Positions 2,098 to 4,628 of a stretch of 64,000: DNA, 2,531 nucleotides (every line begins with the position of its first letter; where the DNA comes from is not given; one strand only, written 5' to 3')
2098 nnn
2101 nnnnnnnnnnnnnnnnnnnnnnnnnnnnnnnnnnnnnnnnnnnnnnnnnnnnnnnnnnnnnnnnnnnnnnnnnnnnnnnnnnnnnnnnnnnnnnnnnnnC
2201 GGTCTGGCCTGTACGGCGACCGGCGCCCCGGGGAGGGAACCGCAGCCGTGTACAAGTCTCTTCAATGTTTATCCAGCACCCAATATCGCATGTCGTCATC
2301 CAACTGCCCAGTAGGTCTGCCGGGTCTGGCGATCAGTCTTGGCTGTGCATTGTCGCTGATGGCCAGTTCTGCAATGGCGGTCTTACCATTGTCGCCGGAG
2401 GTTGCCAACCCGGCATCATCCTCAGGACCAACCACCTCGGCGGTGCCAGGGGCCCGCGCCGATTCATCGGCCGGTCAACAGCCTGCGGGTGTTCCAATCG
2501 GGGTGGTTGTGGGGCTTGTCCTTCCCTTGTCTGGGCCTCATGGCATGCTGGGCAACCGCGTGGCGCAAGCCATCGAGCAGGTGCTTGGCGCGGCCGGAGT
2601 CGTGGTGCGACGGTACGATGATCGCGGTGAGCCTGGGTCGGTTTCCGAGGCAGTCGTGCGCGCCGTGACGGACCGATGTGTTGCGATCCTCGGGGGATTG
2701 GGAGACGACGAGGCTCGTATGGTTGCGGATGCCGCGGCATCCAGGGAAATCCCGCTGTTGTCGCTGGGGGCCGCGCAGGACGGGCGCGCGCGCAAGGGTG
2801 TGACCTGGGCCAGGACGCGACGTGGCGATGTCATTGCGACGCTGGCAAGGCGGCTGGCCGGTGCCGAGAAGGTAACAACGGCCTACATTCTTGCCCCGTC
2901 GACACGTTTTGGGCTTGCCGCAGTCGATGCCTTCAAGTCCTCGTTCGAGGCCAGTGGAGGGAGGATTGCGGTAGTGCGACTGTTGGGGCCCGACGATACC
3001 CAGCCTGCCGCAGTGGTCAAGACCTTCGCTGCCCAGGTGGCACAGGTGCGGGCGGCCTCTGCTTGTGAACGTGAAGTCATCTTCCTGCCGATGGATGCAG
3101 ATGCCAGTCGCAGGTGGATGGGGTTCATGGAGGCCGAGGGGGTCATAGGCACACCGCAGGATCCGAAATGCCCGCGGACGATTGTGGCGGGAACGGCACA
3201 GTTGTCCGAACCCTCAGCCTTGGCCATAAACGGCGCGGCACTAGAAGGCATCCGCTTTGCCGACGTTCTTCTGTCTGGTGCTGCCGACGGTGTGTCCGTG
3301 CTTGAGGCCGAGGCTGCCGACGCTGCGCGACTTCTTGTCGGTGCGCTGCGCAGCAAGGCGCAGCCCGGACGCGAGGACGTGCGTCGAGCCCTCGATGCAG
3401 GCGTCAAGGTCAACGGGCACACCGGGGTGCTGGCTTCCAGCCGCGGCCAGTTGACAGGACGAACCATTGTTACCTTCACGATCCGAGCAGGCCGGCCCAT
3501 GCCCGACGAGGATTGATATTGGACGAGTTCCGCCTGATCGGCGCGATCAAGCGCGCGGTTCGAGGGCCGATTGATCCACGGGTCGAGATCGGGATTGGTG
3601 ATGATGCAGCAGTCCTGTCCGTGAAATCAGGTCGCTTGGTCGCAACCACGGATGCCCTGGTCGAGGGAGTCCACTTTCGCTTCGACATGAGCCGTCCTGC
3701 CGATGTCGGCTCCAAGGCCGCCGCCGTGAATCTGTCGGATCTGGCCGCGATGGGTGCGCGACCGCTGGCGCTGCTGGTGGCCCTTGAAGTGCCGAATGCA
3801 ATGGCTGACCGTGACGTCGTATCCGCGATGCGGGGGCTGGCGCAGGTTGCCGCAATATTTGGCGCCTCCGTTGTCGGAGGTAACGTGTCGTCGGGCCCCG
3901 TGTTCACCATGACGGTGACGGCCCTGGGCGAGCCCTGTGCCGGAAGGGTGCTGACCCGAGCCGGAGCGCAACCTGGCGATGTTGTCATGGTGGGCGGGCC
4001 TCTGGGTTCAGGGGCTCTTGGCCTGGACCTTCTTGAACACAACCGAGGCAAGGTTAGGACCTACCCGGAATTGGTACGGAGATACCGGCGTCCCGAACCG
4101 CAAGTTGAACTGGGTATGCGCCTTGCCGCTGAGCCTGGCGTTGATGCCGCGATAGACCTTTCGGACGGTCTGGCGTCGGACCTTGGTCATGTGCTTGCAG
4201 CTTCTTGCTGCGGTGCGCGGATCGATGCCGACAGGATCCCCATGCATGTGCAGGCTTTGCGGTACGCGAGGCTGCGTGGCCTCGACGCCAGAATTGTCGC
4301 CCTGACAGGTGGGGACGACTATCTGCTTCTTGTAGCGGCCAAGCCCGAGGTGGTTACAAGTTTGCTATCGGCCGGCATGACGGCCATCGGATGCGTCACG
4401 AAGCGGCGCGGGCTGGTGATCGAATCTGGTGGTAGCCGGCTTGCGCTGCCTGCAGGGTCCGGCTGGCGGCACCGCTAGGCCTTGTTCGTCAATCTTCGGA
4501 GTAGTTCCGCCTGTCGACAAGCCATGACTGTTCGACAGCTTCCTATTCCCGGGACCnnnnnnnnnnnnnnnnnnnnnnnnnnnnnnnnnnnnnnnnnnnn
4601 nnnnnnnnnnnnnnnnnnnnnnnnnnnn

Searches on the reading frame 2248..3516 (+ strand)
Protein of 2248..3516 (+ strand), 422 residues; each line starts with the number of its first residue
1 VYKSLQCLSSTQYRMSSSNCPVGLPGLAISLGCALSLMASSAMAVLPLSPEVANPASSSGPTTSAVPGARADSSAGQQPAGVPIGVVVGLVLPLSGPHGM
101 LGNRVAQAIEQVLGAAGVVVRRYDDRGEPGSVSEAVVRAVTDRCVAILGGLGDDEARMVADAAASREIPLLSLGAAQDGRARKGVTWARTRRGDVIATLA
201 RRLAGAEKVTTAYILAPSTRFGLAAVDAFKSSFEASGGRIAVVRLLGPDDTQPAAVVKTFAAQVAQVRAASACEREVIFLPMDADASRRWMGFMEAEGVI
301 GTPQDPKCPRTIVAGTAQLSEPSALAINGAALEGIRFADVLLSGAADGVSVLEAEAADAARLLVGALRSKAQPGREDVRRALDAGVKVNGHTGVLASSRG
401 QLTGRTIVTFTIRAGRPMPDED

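Call 64: search_protein_families(library=pfam, proteins=[window:2248-3516:+], max_evalue=0.00001)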
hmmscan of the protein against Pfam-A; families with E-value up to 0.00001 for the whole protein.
window:2248-3516:+ (422 aa): 1 family
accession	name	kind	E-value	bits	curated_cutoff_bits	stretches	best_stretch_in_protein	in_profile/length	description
PF13458.12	Peripla_BP_6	-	1e-16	62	31.7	1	86-271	2-190/343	Periplasmic binding protein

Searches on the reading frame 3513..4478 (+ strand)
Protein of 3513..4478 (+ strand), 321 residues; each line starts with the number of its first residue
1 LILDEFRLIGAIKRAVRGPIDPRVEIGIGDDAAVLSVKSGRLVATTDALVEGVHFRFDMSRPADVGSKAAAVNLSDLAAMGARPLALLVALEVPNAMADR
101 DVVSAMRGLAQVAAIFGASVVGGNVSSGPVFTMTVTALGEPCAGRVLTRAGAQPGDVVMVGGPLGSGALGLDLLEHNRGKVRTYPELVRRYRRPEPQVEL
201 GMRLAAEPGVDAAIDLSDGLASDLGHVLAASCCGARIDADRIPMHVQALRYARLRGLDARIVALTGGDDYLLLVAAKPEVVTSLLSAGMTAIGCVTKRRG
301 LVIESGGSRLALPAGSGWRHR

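Call 64: search_protein_families(library=pfam, proteins=[window:3513-4478:+], max_evalue=0.00001)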
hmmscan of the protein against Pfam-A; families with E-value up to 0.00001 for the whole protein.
window:3513-4478:+ (321 aa): 2 families
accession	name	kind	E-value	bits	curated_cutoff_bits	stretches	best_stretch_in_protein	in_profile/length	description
PF00586.29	AIRS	-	7.4e-27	94.4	24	1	29-139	1-110/112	AIR synthase related protein, N-terminal domain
PF02769.27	AIRS_C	-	1.5e-08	35.4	23.1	1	153-302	1-152/156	AIR synthase related protein, C-terminal domain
